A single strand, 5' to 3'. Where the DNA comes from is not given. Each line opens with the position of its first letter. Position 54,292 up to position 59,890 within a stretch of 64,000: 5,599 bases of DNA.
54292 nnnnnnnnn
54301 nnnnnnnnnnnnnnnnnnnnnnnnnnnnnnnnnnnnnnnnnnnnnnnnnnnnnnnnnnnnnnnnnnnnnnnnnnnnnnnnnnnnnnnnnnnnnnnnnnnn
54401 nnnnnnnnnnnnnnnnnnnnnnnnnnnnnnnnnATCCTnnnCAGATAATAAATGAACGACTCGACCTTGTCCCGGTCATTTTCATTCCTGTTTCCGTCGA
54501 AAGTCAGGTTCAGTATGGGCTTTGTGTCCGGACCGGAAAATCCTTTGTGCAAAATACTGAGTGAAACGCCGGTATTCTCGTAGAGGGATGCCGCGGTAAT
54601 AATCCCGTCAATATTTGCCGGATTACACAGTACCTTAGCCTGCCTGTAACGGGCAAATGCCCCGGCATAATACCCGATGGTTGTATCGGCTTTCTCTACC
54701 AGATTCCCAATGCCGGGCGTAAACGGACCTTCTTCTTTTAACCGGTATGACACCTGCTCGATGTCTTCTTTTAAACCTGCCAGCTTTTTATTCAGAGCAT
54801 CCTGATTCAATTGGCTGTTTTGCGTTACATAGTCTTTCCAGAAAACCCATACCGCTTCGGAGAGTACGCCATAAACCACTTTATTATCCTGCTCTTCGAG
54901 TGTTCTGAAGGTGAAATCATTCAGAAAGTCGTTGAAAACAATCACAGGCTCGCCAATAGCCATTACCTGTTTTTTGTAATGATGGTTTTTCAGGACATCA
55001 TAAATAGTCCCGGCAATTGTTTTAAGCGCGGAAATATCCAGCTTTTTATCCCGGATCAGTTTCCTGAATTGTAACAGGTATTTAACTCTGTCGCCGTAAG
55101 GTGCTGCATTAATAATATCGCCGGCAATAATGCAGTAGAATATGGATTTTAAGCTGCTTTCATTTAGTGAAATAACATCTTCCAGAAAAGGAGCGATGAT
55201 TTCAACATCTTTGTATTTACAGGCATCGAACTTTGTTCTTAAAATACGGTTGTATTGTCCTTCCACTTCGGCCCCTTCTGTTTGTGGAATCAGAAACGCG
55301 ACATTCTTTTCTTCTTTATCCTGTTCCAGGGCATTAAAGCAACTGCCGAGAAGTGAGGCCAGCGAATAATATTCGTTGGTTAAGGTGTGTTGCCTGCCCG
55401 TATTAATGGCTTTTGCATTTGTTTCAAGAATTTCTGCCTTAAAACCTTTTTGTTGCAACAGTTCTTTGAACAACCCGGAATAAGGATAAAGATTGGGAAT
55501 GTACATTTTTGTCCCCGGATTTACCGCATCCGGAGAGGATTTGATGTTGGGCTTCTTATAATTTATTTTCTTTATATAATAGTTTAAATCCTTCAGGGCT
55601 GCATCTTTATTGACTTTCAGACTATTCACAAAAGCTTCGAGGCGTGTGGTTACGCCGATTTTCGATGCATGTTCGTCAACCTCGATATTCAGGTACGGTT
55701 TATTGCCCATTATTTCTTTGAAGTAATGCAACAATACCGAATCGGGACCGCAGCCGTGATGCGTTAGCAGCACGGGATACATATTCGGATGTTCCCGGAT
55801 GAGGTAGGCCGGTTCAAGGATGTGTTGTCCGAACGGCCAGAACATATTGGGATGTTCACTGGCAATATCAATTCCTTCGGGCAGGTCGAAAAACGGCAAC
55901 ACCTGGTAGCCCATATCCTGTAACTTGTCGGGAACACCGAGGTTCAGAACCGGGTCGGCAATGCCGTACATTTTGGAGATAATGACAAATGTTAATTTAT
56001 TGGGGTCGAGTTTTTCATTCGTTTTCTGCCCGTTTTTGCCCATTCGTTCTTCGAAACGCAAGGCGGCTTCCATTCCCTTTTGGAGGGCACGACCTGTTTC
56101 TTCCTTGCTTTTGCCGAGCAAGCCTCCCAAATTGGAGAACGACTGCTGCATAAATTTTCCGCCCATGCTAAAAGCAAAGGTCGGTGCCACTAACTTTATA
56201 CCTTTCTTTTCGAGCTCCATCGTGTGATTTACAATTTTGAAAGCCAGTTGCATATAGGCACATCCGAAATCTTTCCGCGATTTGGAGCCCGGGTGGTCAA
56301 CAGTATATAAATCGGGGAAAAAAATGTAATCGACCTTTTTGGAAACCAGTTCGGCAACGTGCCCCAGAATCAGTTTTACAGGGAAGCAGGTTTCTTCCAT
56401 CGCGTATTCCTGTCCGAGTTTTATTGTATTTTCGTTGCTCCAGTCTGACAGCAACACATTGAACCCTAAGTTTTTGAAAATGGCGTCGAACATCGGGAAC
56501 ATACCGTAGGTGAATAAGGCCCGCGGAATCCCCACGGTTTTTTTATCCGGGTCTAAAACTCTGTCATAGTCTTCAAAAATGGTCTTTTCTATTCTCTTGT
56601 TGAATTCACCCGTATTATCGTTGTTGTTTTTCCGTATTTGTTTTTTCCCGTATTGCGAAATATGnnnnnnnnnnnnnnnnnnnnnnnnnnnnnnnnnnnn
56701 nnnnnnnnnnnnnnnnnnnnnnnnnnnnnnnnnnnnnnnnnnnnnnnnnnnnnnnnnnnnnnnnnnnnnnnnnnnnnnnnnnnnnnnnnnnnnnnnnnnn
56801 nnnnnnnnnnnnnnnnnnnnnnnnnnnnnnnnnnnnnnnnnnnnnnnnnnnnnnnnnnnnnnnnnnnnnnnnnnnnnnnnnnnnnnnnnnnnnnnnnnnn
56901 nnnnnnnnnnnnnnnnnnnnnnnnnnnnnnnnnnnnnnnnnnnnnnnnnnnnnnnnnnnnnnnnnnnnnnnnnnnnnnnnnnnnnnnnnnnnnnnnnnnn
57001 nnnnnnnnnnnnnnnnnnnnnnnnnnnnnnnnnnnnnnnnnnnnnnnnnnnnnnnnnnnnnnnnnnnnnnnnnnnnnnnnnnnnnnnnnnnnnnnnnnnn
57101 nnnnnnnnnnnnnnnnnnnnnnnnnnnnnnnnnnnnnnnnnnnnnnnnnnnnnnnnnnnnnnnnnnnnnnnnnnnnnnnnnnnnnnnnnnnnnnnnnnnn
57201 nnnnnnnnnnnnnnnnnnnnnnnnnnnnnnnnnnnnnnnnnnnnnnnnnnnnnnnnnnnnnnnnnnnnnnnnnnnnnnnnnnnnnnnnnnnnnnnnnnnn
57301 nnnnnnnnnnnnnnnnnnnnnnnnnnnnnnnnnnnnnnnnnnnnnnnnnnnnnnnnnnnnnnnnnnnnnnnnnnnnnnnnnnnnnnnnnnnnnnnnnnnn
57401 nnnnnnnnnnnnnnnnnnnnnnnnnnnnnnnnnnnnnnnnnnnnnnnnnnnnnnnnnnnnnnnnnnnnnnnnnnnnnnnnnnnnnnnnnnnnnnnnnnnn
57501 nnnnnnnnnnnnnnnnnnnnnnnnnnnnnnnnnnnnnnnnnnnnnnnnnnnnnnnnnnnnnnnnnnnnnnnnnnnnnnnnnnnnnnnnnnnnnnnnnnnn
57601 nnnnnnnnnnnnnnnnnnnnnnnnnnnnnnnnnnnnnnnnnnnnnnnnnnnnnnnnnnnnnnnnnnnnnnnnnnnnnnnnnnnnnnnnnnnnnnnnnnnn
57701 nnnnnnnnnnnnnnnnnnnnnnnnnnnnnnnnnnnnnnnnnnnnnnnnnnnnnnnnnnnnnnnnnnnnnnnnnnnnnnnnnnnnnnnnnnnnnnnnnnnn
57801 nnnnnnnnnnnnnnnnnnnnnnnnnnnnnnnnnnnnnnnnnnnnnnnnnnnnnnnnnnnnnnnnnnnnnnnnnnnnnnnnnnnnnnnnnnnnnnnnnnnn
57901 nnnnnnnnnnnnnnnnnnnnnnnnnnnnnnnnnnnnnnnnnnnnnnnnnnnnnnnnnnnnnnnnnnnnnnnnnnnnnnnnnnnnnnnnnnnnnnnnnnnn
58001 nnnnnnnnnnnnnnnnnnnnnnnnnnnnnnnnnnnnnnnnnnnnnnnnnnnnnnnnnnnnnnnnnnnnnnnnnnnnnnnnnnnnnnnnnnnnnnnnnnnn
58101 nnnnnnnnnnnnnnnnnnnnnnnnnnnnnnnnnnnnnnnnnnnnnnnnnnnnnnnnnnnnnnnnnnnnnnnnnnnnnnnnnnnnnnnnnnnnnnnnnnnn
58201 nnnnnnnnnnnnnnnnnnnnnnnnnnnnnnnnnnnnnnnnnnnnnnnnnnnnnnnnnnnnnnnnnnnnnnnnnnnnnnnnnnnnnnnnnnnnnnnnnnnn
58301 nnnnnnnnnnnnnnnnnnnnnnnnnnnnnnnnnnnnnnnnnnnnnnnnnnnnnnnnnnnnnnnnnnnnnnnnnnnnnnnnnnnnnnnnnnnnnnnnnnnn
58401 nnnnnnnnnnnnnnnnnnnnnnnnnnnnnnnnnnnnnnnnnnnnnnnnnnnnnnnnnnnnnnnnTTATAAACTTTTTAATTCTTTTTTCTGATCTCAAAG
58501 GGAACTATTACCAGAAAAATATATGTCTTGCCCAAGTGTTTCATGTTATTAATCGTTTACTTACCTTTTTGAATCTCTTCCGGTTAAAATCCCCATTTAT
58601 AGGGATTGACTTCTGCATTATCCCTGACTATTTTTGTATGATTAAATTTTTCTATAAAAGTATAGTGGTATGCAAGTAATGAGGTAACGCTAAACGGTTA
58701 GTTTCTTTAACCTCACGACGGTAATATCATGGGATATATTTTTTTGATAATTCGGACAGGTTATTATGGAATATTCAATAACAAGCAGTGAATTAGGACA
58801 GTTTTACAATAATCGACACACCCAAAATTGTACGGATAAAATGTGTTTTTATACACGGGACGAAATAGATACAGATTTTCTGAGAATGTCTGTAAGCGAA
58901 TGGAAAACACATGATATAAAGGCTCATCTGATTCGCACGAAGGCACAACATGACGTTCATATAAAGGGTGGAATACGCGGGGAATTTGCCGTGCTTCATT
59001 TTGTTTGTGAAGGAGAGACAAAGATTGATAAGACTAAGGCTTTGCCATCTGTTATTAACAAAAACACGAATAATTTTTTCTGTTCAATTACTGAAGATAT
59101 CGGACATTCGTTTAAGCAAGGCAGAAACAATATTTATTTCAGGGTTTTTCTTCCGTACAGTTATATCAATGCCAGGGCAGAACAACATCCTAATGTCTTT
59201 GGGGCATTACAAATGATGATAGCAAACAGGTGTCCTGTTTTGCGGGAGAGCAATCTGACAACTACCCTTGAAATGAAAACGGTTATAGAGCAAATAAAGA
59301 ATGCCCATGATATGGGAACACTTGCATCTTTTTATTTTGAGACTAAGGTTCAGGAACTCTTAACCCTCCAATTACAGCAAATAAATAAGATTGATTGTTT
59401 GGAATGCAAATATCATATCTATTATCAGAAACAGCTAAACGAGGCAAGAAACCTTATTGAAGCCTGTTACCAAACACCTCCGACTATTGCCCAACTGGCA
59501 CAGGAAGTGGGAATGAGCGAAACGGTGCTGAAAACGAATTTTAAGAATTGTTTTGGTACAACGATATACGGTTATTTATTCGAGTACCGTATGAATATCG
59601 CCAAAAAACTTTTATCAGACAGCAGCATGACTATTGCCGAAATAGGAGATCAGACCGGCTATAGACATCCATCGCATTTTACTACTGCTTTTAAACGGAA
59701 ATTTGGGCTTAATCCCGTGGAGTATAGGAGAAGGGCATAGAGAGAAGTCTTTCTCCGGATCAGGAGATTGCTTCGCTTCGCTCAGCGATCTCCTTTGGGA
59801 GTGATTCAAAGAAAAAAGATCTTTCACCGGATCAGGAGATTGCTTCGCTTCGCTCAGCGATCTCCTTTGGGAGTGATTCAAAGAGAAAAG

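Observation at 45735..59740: Metallophore-uptake-type locus (AraC sensor, TonB receptor, exporter-fold ABC pair, PepSY reductase) that embeds a 1341-aa ATP-driven Fe-S reductase-like fusion, a half-size permease, a Cys protein and a methyltransferase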

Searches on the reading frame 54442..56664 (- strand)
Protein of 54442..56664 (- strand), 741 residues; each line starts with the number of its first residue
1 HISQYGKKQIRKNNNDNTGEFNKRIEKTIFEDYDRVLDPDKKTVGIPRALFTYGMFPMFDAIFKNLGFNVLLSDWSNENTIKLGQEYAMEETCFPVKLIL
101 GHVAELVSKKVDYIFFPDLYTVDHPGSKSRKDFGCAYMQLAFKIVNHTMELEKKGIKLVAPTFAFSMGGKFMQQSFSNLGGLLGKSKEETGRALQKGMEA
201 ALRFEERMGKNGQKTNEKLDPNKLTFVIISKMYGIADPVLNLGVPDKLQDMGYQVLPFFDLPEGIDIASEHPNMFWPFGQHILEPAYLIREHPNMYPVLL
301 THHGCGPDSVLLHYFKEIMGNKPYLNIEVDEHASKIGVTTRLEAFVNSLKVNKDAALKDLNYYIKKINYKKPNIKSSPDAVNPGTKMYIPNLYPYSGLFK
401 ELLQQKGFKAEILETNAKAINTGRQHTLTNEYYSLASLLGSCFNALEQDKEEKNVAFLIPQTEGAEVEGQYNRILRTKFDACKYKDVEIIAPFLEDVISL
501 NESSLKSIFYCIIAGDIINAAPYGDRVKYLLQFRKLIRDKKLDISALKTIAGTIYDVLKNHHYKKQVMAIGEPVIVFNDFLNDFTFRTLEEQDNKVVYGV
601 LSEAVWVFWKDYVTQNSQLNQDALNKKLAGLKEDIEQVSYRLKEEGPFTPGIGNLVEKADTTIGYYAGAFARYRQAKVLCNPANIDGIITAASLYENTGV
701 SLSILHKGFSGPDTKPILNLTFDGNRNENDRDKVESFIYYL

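Call 64: predict_structure(alignment_id=A2)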
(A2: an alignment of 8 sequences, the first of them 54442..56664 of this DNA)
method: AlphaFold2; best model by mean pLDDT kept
length: 741 residues; sequences in the alignment: 8
mean_pLDDT: 73.4   pTM: 0.72
mean pLDDT of the five models: 73.4, 70.1, 60.8, 60.6, 59.7
residues with pLDDT >= 90: 104; 70-90: 391; 50-70: 157; < 50: 89
segments of 3 or more residues with pLDDT < 50: 1-17, 120-136, 166-168, 233-236, 262-264, 272-277, 304-307, 429-431, 463-468, 663-668, 696-710, 724-728
pLDDT, mean of each block of 10 residues (from residue 1): 29 45 70 82 84 70 91 78 73 68 87 74 35 47 65 79 54 72 85 83 76 73 80 51 76 74 52 49 79 85 54 78 79 63 84 64 75 77 89 94 92 86 70 72 82 80 51 79 84 80 93 94 91 96 94 87 86 78 75 87 84 62 88 88 68 73 48 73 78 52 43 69 53 76 80
secondary structure, 60 per line:
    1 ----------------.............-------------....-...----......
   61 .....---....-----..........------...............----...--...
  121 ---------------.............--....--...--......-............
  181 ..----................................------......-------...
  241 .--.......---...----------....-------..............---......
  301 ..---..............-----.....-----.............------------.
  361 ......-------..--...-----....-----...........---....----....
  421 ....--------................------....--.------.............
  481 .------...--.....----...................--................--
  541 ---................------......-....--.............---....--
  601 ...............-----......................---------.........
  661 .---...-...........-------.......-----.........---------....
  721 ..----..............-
elements in order (helices of 4 or more, strands of 3 or more residues): H17-29 E43-46 H55-65 E69-72 H78-87 H94-108 E113-115 E118-120 H136-148 H151-154 E157-159 E162-164 H169-182 H187-218 E225-230 H238-241 H244-250 E254-256 H267-270 H278-291 E295-302 H306-319 E325-329 H335-347 H360-366 E386-389 H395-405 E409-412 H417-424 H433-448 E455-458 H468-481 E488-490 H494-497 H502-520 H523-538 H544-559 E566-571 H573-576 H579-591 E595-598 H601-615 H621-642 H652-661 H669-679 E687-693 H699-707 E717-722 H727-740

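Call 66: fold_search(model_id=the predicted structure, library=pdb)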
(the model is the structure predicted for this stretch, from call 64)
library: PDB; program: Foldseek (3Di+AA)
matches with E <= 10: 908; with E <= 0.001: 5
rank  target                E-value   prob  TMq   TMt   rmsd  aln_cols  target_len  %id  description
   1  5z35                  6.2e-04  0.98  0.13  0.28  13.4       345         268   13  Structure of Y68F mutant metal free periplasmic metal binding protein from candidatus liberibacter asiaticus (released 2018-10-03)
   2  9i0g_A                6.5e-04  0.63  0.15  0.13  29.9       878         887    9  CryoEM structure of holo-GmNifEN (released 2025-11-05)
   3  7yyl_D                7.9e-04  1.00  0.27  0.42   8.7       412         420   12  nucleotide-free DCCP:DCCP-R complex (released 2022-12-28)
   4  8s02_B                7.9e-04  1.00  0.24  0.40   9.3       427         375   12  BzdNO-benzoyl-CoA complex (released 2025-03-05)
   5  5z2k                  8.8e-04  0.95  0.12  0.25  13.9       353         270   14  Structure of S38A mutant Mn-bound periplasmic metal binding protein from candidatus liberibacter asiaticus (released 2018-10-03)
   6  7yyl_A                1.0e-03  1.00  0.27  0.42   8.6       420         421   12  nucleotide-free DCCP:DCCP-R complex (released 2022-12-28)
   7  6eno                  1.2e-03  1.00  0.27  0.43   8.4       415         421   12  Double cubane cluster oxidoreductase (released 2018-03-14)
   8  5z2j                  1.5e-03  0.98  0.14  0.30  12.8       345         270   14  structure of S38A mutant metal-free periplasmic metal binding protein from candidatus liberibacter asiaticus (released 2018-10-03)
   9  7yzm_A                1.9e-03  0.95  0.15  0.24  19.8       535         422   10  MgADPNP-bound DCCP:DCCP-R complex (released 2022-12-28)
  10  4udn                  2.0e-03  0.97  0.14  0.30  13.1       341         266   14  structure of metal-free periplasmic metal binding protein from candidatus liberibacter asiaticus (released 2015-02-11)
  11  7yyl_B                2.3e-03  1.00  0.28  0.44   8.0       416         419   12  nucleotide-free DCCP:DCCP-R complex (released 2022-12-28)
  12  3zk8_A                3.2e-03  0.84  0.12  0.25  14.0       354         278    8  CRYSTAL STRUCTURE OF PNEUMOCOCCAL SURFACE ANTIGEN PSAA E205Q IN THE METAL-FREE, OPEN STATE (released 2013-11-06)
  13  4cl2                  3.4e-03  0.92  0.13  0.28  12.9       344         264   13  structure of periplasmic metal binding protein from candidatus liberibacter asiaticus (released 2015-01-28)
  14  7me2_B                4.1e-03  0.93  0.14  0.28  13.3       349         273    9  YfeA oligomer crystal 2, form 2 (released 2021-08-25)
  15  5uxu                  4.8e-03  0.90  0.14  0.28  13.6       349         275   10  YfeA from Yersinia pestis treated with EDTA during purification and crystallization (released 2017-07-12)
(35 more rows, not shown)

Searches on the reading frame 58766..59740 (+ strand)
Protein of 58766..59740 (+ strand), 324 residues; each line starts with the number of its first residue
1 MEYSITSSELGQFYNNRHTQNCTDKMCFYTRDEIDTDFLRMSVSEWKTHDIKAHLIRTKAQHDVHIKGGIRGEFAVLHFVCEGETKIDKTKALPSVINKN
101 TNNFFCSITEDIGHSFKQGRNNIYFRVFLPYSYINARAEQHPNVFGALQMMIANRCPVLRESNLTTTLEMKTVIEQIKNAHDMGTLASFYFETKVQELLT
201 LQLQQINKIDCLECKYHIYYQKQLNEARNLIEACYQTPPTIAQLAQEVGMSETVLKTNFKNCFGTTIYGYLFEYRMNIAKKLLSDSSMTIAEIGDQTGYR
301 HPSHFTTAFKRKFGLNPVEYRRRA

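Call 3: search_protein_families(library=pfam, proteins=[window:58766-59740:+], max_evalue=0.01)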
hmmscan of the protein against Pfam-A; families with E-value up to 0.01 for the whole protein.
window:58766-59740:+ (324 aa): 2 families
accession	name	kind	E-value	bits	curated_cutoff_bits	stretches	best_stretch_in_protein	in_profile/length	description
PF12833.13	HTH_18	-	5.3e-23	81.6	33.6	1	244-323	1-80/80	Helix-turn-helix domain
PF00165.29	HTH_AraC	-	1e-15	57.9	26.6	2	285-322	6-42/42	Bacterial regulatory helix-turn-helix proteins, AraC family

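Call 4: search_protein_families(library=ncbifam, proteins=[window:58766-59740:+], max_evalue=0.01)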
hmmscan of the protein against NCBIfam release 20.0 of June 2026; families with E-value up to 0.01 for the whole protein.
window:58766-59740:+ (324 aa): 34 families (the best 25 are shown)
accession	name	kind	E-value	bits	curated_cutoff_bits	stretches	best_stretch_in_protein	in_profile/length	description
NF007860.0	PRK10572.1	equivalog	2.2e-16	59.6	208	1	159-323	125-284/292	arabinose operon transcriptional regulator AraC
NF006902.0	PRK09393.1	equivalog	7.6e-16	58.2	425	1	223-323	221-321/327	transcriptional regulator FtrA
NF049932.1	TranspRegBtr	equivalog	1.2e-15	57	900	1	76-322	32-264/531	bacillibactin transport transcriptional regulator Btr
TIGR04094.1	adjacent_YSIRK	equivalog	1.4e-14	53.9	200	1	240-321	303-383/383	YSIRK-targeted surface antigen transcriptional regulator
NF040475.1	chlor_reg_RclR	equivalog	4.1e-14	52.6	400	1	234-323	189-278/284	reactive chlorine-specific transcriptional regulator RclR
NF047455.1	TF_Staph_AryK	equivalog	2.6e-12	45.8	850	1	159-323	92-258/759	transcriptional regulator AryK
NF007693.0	PRK10371.1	equivalog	8.5e-12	44.9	253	1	226-322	202-298/309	transcriptional regulator MelR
NF049968.1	QhpR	equivalog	5.7e-11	42.1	250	1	231-321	195-284/284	AraC-like transcriptional regulator QhpR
NF047788.1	TransRegPocR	equivalog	1.1e-10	41.2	500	1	218-322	185-289/296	transcriptional regulator PocR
NF010025.2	PRK13500.1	equivalog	2e-10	40.7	525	1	231-323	185-277/282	HTH-type transcriptional activator RhaR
NF010027.0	PRK13502.1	equivalog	5.2e-10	39.2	384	1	233-322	187-276/282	HTH-type transcriptional activator RhaR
NF010028.0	PRK13503.1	equivalog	6.4e-10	38.9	288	1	166-322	120-271/278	HTH-type transcriptional activator RhaS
NF010026.0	PRK13501.1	equivalog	1.1e-09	37.9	363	1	194-323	146-277/290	HTH-type transcriptional activator RhaR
TIGR02297.1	HpaA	equivalog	1.2e-09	37.8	274.65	1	204-323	171-287/287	4-hydroxyphenylacetate catabolism regulatory protein HpaA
NF007243.0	PRK09685.1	equivalog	2.4e-09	37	199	1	221-323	197-301/303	transcriptional regulator FeaR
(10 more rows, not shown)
